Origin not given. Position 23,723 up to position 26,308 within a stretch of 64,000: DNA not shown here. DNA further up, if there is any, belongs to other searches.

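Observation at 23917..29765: Identical AT-only 18-mer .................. present twice in direct orientation, bracketing a 5.8-kb segment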

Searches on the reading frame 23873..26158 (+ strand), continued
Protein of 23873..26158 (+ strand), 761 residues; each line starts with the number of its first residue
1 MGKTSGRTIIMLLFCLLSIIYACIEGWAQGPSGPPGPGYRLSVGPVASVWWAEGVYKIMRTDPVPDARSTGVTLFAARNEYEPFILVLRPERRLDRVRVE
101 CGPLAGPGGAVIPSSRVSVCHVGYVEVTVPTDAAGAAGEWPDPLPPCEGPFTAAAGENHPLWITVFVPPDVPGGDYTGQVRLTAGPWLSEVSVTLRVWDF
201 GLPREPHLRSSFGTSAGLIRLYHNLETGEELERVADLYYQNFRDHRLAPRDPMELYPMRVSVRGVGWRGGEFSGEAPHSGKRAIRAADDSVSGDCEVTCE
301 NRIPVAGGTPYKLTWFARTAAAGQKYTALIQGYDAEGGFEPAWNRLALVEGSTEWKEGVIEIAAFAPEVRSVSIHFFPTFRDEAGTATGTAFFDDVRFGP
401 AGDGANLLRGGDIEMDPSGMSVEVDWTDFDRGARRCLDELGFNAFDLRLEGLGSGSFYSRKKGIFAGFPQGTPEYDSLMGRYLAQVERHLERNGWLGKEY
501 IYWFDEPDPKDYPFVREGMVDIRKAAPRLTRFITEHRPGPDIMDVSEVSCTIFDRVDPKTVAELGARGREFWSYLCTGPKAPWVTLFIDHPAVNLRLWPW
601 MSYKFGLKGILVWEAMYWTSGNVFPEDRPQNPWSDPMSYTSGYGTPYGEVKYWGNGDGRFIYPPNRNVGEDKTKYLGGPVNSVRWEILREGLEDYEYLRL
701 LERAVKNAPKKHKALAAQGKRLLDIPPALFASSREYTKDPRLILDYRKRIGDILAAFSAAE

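Call 13: find_homologous_proteins(query=window:23873-26158:+, max_evalue=1e-10)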
Query window:23873-26158:+ (761 aa): 553 proteins with E <= 1e-10 among 8000 candidates; the best 120 are listed.
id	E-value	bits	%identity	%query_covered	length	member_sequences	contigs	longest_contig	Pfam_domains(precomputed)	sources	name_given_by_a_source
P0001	0.0e+0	1808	100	100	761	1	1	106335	PF13320.13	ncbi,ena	-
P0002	0.0e+0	1408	79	99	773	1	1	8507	PF13320.13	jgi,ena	-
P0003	0.0e+0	1378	75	99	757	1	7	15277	PF13320.13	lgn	-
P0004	0.0e+0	1369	76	98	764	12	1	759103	PF13320.13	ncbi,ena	-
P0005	0.0e+0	1368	77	98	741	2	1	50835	PF13320.13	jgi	jgi:hypothetical protein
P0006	0.0e+0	1345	74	99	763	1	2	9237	PF13320.13,PF22680.3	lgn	-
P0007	0.0e+0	1335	71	99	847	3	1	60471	PF13320.13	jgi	jgi:hypothetical protein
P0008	0.0e+0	1334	74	97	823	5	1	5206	PF13320.13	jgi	jgi:hypothetical protein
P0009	0.0e+0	1325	80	91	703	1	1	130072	PF13320.13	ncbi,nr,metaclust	ncbi:MAG: hypothetical protein A2W03_09470 [Candidatus Aminicenantes bacterium RBG_16_63_16]|nr:MAG:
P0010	0.0e+0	1314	73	99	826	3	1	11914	PF13320.13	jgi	jgi:hypothetical protein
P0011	0.0e+0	1309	76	92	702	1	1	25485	PF13320.13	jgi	jgi:hypothetical protein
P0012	0.0e+0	1147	63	98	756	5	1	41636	PF13320.13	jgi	jgi:hypothetical protein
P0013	0.0e+0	1141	63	98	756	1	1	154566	PF13320.13,PF22680.3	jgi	jgi:hypothetical protein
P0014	0.0e+0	1139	64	95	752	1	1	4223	PF13320.13,PF22680.3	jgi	jgi:hypothetical protein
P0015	0.0e+0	1137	63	98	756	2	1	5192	PF13320.13,PF22680.3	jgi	jgi:hypothetical protein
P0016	0.0e+0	1126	66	94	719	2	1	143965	PF13320.13,PF22680.3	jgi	jgi:hypothetical protein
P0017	0.0e+0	1120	62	99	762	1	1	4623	PF13320.13,PF22680.3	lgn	-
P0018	0.0e+0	1106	62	98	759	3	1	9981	PF13320.13,PF22680.3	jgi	jgi:hypothetical protein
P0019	0.0e+0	1102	64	94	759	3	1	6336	PF13320.13,PF22680.3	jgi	jgi:hypothetical protein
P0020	0.0e+0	1102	63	98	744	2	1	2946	PF13320.13,PF22680.3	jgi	jgi:hypothetical protein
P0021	0.0e+0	1098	62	98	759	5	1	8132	PF13320.13,PF22680.3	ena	-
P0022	0.0e+0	1095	63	97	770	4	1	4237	PF13320.13,PF22680.3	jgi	jgi:hypothetical protein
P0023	0.0e+0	1085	61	98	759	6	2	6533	PF13320.13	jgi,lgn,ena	-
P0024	0.0e+0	1082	63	95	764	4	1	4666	PF13320.13,PF22680.3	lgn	-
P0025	0.0e+0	1082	61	98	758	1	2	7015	PF13320.13,PF22680.3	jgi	-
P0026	0.0e+0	1077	61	95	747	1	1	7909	PF13320.13,PF22680.3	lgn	-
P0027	0.0e+0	1077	62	95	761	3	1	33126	PF13320.13,PF22680.3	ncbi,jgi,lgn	-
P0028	0.0e+0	1073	61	94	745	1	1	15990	PF13320.13,PF22680.3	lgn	-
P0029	0.0e+0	1071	60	99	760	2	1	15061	PF13320.13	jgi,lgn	jgi:hypothetical protein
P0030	0.0e+0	1071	61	94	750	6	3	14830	PF13320.13,PF22680.3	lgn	-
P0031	0.0e+0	1070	59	99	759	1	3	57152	PF13320.13,PF22680.3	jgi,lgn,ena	jgi:hypothetical protein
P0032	0.0e+0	1069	61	94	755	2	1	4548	PF13320.13,PF22680.3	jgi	-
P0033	0.0e+0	1068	60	98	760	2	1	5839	PF13320.13,PF22680.3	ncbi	ncbi:MAG: glycoside hydrolase domain-containing protein [Candidatus Aminicenantales bacterium]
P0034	0.0e+0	1066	60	98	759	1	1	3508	PF13320.13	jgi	jgi:hypothetical protein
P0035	0.0e+0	1066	60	94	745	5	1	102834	PF13320.13,PF22680.3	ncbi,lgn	-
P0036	0.0e+0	1065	60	95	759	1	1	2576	PF13320.13,PF22680.3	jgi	jgi:Glycoside hydrolase 123, catalytic domain/Glycoside hydrolase 123 N-terminal domain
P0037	0.0e+0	1064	63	95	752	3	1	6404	PF13320.13,PF22680.3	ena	-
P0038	0.0e+0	1058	62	94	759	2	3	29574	PF13320.13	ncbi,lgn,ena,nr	ncbi:MAG TPA: glycoside hydrolase domain-containing protein [archaeon]|nr:glycoside hydrolase domain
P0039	0.0e+0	1057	60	95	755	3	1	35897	PF19543.6,PF13320.13,PF22680.3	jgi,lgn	jgi:hypothetical protein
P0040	0.0e+0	1057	60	99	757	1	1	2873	PF19543.6,PF13320.13,PF22680.3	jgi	jgi:hypothetical protein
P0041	0.0e+0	1057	60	99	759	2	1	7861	PF13320.13,PF22680.3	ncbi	-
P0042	0.0e+0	1051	60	96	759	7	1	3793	PF13320.13,PF22680.3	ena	-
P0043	0.0e+0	1042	61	95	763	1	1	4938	PF13320.13,PF22680.3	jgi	jgi:hypothetical protein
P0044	0.0e+0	1041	60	95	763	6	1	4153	PF13320.13,PF22680.3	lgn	-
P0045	0.0e+0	1041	59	97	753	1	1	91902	PF13320.13,PF22680.3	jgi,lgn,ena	-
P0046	0.0e+0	1041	60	95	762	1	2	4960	PF13320.13,PF22680.3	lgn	-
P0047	0.0e+0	1040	60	99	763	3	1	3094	PF13320.13,PF22680.3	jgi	jgi:hypothetical protein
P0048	0.0e+0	1039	59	100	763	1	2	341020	PF13320.13,PF22680.3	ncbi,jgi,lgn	jgi:hypothetical protein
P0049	0.0e+0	1038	59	99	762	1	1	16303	PF13320.13,PF22680.3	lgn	-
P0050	0.0e+0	1037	61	94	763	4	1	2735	PF13320.13,PF22680.3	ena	-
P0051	0.0e+0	1037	57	99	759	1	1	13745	PF19543.6,PF13320.13,PF22680.3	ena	-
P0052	0.0e+0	1036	58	99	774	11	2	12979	PF13320.13,PF22680.3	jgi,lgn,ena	jgi:hypothetical protein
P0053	0.0e+0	1035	61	95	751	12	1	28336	PF13320.13,PF22680.3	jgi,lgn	-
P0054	0.0e+0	1033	59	100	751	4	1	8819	PF13320.13,PF22680.3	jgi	jgi:hypothetical protein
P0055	0.0e+0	1032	59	99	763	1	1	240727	PF13320.13,PF22680.3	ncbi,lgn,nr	ncbi:MAG: DUF4091 domain-containing protein [Candidatus Aminicenantes bacterium]|nr:DUF4091 domain-c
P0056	0.0e+0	1032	60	97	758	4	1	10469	PF13320.13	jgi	-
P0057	0.0e+0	1031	61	95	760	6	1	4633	PF13320.13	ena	-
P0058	0.0e+0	1031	60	95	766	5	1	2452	PF13320.13,PF22680.3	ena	-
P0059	0.0e+0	1031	59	99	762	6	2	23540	PF13320.13,PF22680.3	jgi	jgi:hypothetical protein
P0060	0.0e+0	1031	60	95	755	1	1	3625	PF19543.6,PF13320.13,PF22680.3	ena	-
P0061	0.0e+0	1030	59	98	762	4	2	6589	PF13320.13,PF22680.3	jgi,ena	-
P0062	0.0e+0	1028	62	94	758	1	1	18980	PF13320.13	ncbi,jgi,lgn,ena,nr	ncbi:MAG: DUF4091 domain-containing protein [Candidatus Aminicenantes bacterium]|nr:DUF4091 domain-c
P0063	0.0e+0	1028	60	97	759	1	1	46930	PF13320.13,PF22680.3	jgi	jgi:Glycoside hydrolase 123, catalytic domain/Glycoside hydrolase 123 N-terminal domain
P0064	0.0e+0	1028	60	96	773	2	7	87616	PF13320.13,PF22680.3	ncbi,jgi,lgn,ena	-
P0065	0.0e+0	1027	61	95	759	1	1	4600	PF13320.13,PF22680.3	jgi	-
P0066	0.0e+0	1025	60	95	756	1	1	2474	PF13320.13,PF22680.3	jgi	jgi:hypothetical protein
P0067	0.0e+0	1025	58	99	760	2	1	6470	PF19543.6,PF13320.13,PF22680.3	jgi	jgi:hypothetical protein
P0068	0.0e+0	1025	60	98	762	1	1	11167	PF13320.13,PF22680.3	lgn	-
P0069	0.0e+0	1025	60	95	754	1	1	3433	PF13320.13,PF22680.3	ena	-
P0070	0.0e+0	1024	58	99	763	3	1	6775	PF13320.13,PF22680.3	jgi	-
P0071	0.0e+0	1023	60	95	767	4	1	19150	PF13320.13,PF22680.3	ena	-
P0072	0.0e+0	1023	60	96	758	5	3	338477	PF13320.13,PF22680.3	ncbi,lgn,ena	-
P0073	0.0e+0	1023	62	94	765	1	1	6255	PF13320.13,PF22680.3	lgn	-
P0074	0.0e+0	1023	57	98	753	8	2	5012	PF13320.13,PF22680.3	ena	-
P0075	0.0e+0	1022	59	97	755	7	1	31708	PF13320.13,PF22680.3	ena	-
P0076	0.0e+0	1022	60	95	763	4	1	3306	PF13320.13,PF22680.3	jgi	-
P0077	0.0e+0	1022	61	95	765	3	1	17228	PF13320.13,PF22680.3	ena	-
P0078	0.0e+0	1022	60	95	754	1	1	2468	PF13320.13,PF22680.3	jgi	jgi:hypothetical protein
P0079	0.0e+0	1021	61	96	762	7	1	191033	PF13320.13,PF22680.3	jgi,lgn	-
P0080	0.0e+0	1020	61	95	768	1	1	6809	PF13320.13,PF22680.3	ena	-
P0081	0.0e+0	1018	61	95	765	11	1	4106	PF13320.13,PF22680.3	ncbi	-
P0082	0.0e+0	1017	60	96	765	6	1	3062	PF13320.13,PF22680.3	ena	-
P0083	0.0e+0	1016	59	95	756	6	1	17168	PF13320.13,PF22680.3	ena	-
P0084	0.0e+0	1015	59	98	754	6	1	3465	PF13320.13,PF22680.3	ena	-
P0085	0.0e+0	1015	61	96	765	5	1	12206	PF13320.13,PF22680.3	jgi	jgi:hypothetical protein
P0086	0.0e+0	1014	58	100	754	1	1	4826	PF13320.13,PF22680.3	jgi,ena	-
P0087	0.0e+0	1014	58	100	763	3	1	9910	PF13320.13,PF22680.3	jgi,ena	-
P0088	0.0e+0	1014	60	96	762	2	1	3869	PF13320.13,PF22680.3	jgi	-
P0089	0.0e+0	1013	57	99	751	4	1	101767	PF19543.6,PF13320.13,PF22680.3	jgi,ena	-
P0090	0.0e+0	1013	58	99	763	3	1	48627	PF13320.13,PF22680.3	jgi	-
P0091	0.0e+0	1013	61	95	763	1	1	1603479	PF13320.13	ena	-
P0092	0.0e+0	1012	59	95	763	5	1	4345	PF13320.13,PF22680.3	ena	-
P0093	0.0e+0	1011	59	94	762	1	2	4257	PF13320.13,PF22680.3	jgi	jgi:hypothetical protein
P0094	0.0e+0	1011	60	95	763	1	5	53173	PF13320.13,PF22680.3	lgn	-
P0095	1.8e-298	1010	60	95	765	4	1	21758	PF13320.13,PF22680.3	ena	-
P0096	2.5e-298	1010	58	98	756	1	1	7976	PF13320.13,PF22680.3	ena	-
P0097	4.8e-298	1009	58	98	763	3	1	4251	PF13320.13,PF22680.3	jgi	jgi:hypothetical protein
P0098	8.2e-298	1008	59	99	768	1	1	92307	PF13320.13,PF22680.3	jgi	jgi:hypothetical protein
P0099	1.1e-297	1008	60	95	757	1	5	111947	PF13320.13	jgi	jgi:hypothetical protein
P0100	1.4e-297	1007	60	95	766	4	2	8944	PF13320.13,PF22680.3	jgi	jgi:hypothetical protein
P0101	1.6e-297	1007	61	94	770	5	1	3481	PF13320.13,PF22680.3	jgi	jgi:Glycoside hydrolase 123, catalytic domain/Glycoside hydrolase 123 N-terminal domain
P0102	2.1e-297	1007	60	95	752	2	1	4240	PF13320.13,PF22680.3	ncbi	-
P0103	2.2e-297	1007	57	99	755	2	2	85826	PF13320.13,PF22680.3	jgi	jgi:hypothetical protein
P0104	2.5e-297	1006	60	95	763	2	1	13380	PF13320.13,PF22680.3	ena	-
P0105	2.7e-297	1006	60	95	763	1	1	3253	PF13320.13,PF22680.3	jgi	jgi:hypothetical protein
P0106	5.7e-297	1005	58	94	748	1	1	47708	PF13320.13,PF22680.3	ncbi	-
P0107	1.0e-296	1004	57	94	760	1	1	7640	PF13320.13,PF22680.3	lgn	-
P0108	1.4e-296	1004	57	98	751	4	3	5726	PF13320.13,PF22680.3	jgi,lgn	jgi:hypothetical protein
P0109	2.3e-296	1003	58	99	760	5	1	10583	PF13320.13,PF22680.3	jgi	jgi:hypothetical protein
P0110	2.9e-296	1003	59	98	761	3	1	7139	PF13320.13,PF22680.3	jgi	jgi:hypothetical protein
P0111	3.5e-296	1003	59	96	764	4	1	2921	PF13320.13,PF22680.3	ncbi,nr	ncbi:MAG: hypothetical protein H6P95_2074 [Candidatus Aminicenantes bacterium]|nr:hypothetical prote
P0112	4.2e-296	1002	59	95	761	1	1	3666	PF13320.13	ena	-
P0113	4.6e-296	1002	60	95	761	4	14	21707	PF13320.13,PF22680.3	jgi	jgi:hypothetical protein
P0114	5.4e-296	1002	59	96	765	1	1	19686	PF13320.13,PF22680.3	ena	-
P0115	8.2e-296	1001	60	95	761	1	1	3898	PF13320.13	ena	-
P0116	8.5e-296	1001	58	100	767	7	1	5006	PF13320.13,PF22680.3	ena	-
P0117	9.3e-296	1001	59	95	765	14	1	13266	PF13320.13,PF22680.3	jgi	jgi:hypothetical protein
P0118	1.0e-295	1001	60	96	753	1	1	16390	PF13320.13,PF22680.3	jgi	jgi:hypothetical protein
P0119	1.4e-295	1001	59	95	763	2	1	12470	PF13320.13,PF22680.3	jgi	jgi:hypothetical protein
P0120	2.2e-295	1000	64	87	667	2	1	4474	PF13320.13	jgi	jgi:hypothetical protein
